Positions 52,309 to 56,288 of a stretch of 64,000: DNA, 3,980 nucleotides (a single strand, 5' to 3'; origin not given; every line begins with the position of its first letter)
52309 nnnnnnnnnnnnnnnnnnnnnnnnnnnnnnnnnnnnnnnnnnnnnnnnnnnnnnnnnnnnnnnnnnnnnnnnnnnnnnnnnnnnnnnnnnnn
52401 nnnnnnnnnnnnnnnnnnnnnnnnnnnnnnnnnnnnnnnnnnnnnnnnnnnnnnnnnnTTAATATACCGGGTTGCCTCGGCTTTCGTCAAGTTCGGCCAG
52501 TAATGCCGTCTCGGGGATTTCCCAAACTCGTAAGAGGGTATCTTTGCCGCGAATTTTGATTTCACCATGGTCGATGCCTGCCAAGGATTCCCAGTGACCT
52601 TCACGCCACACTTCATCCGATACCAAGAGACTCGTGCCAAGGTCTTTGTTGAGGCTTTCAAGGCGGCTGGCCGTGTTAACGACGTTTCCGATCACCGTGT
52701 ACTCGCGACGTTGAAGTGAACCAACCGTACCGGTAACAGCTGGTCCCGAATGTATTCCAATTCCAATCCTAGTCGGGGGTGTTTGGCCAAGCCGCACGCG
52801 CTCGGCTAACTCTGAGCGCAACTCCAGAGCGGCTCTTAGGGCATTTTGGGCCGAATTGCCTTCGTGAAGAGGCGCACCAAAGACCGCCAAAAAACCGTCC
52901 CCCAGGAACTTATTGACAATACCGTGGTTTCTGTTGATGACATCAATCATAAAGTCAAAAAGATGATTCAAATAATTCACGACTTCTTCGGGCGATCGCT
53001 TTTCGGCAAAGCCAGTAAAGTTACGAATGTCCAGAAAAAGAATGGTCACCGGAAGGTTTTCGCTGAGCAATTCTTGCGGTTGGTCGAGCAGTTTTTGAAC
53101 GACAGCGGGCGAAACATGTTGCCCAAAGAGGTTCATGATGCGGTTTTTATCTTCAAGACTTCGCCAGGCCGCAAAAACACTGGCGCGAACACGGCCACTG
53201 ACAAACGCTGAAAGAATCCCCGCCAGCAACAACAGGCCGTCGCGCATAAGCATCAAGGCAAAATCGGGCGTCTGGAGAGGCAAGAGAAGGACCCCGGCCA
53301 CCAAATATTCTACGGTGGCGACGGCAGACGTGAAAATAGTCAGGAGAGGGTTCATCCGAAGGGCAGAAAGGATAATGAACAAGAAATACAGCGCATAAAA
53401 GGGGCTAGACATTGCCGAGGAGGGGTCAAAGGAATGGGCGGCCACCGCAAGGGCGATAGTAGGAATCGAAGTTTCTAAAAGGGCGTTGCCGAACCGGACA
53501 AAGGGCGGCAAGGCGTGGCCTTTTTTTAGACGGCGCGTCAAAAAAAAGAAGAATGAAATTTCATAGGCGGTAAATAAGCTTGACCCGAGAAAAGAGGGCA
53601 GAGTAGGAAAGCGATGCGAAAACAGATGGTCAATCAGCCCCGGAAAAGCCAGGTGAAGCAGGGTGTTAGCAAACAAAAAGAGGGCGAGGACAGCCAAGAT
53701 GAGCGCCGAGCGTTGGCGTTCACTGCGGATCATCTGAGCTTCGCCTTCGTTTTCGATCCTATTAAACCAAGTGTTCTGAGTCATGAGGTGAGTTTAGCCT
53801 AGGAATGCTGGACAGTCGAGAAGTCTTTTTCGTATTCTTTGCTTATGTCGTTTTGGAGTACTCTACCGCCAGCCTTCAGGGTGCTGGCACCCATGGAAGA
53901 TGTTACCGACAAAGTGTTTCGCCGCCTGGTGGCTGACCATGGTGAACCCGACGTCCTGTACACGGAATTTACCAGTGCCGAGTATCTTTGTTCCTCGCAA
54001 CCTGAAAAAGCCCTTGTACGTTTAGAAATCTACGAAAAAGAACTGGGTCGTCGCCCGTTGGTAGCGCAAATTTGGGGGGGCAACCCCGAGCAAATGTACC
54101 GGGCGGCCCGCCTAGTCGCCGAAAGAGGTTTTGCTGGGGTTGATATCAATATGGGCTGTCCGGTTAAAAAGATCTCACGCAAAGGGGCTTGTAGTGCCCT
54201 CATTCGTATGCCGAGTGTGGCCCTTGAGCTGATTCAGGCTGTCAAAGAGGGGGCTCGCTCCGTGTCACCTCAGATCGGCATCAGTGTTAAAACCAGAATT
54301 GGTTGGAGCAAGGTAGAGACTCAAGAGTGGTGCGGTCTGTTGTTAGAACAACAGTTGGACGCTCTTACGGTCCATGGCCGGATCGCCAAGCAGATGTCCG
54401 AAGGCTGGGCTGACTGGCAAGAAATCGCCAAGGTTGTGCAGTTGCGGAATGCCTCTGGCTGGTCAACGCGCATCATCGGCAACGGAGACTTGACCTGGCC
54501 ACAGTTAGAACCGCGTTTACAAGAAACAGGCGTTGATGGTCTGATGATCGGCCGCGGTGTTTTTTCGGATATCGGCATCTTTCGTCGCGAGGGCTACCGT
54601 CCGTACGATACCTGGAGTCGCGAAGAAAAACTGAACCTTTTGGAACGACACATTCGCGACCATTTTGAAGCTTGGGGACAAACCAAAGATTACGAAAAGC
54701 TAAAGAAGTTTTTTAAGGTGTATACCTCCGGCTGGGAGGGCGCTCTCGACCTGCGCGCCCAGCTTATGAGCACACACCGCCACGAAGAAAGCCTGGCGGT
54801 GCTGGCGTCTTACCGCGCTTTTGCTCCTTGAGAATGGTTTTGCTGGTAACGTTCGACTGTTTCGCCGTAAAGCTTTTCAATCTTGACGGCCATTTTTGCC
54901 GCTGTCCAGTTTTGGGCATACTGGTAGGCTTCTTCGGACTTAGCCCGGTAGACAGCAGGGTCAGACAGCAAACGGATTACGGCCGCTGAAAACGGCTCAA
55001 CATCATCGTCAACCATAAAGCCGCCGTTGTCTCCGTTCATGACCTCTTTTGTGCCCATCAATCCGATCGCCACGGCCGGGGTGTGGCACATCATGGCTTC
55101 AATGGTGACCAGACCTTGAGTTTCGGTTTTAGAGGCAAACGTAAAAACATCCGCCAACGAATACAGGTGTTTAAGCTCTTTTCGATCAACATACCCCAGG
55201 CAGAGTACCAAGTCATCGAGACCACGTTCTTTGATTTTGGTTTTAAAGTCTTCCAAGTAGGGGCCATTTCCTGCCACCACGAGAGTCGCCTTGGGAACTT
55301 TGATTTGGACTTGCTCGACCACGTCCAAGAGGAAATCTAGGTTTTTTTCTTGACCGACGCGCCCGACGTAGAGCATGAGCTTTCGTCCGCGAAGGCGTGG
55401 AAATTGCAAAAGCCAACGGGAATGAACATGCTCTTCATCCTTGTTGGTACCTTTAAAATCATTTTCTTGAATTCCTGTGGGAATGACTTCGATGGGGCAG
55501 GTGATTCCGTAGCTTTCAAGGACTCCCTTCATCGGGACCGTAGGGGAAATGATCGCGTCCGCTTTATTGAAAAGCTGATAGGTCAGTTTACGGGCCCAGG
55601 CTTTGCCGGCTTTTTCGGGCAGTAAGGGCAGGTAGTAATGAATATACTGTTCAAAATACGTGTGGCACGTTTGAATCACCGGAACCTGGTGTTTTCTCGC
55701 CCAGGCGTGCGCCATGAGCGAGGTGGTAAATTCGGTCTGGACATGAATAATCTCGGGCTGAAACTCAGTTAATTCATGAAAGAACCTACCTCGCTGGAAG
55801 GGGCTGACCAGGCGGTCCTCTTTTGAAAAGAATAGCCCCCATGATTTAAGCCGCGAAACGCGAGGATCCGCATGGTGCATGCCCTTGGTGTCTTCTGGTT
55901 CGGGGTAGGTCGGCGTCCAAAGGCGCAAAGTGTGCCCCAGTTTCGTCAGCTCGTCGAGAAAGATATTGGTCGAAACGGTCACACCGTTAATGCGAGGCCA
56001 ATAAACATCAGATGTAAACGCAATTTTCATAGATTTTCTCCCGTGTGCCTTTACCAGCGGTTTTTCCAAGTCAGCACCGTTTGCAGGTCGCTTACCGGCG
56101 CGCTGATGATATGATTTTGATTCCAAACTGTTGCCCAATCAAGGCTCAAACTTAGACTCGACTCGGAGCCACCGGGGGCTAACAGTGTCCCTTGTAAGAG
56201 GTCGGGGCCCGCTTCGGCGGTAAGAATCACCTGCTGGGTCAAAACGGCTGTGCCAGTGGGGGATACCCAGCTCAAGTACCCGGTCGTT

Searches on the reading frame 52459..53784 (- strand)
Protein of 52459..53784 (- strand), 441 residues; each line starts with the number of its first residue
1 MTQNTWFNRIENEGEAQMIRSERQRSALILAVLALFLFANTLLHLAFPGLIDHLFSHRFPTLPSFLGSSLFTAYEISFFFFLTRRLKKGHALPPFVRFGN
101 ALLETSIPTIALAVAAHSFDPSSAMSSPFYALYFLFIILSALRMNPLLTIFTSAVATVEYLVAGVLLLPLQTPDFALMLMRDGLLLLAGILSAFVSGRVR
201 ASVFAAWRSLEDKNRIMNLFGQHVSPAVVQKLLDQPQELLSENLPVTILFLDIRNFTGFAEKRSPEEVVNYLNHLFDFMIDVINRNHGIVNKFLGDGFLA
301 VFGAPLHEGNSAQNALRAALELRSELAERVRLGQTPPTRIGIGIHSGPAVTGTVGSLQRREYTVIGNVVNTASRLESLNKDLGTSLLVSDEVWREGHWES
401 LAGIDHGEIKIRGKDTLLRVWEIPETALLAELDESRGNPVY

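Call 37: search_protein_families(library=pfam, proteins=[window:52459-53784:-])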
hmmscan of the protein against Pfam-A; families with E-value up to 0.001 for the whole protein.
window:52459-53784:- (441 aa): 1 family
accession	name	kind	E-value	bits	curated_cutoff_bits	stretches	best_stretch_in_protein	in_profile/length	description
PF00211.25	Guanylate_cyc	-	1.2e-27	97.2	21.9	1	245-418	8-177/183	Adenylate and Guanylate cyclase catalytic domain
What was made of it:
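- A class III cyclase gene lies just upstream (52459-53784; call 37).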

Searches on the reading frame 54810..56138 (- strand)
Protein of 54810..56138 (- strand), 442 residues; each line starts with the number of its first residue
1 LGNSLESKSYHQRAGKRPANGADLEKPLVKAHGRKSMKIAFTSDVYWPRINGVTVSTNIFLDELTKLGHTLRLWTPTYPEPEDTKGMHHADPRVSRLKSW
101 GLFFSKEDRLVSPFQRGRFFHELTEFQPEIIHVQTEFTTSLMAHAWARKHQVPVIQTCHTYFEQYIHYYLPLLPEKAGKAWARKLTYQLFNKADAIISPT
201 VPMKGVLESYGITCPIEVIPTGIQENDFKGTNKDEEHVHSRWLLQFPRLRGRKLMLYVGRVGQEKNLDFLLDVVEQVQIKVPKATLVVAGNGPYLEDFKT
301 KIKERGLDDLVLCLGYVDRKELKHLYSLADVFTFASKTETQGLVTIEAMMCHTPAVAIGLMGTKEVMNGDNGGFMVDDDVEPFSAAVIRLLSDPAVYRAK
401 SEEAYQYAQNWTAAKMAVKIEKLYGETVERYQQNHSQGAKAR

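Call 60: search_protein_families(library=pfam, proteins=[window:54810-56138:-])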
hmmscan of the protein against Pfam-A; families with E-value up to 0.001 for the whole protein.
window:54810-56138:- (442 aa): 5 families
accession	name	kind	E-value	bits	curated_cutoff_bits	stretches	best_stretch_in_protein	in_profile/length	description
PF00534.26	Glycos_transf_1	-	2.8e-32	112.1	26.4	1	251-406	14-167/172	Glycosyl transferases group 1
PF13692.12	Glyco_trans_1_4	-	1.8e-29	103.3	27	1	253-393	2-142/142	Glycosyl transferases group 1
PF13439.12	Glyco_transf_4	-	1.7e-28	100.2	28.5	1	50-224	1-167/170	Glycosyltransferase Family 4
PF13579.12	Glyco_trans_4_4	-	1.3e-14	55.3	29.7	1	52-222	2-158/158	Glycosyl transferase 4-like domain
PF20706.3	GT4-conflict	-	5.1e-05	22.9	26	1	250-370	195-323/385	Family 4 Glycosyltransferase in conflict systems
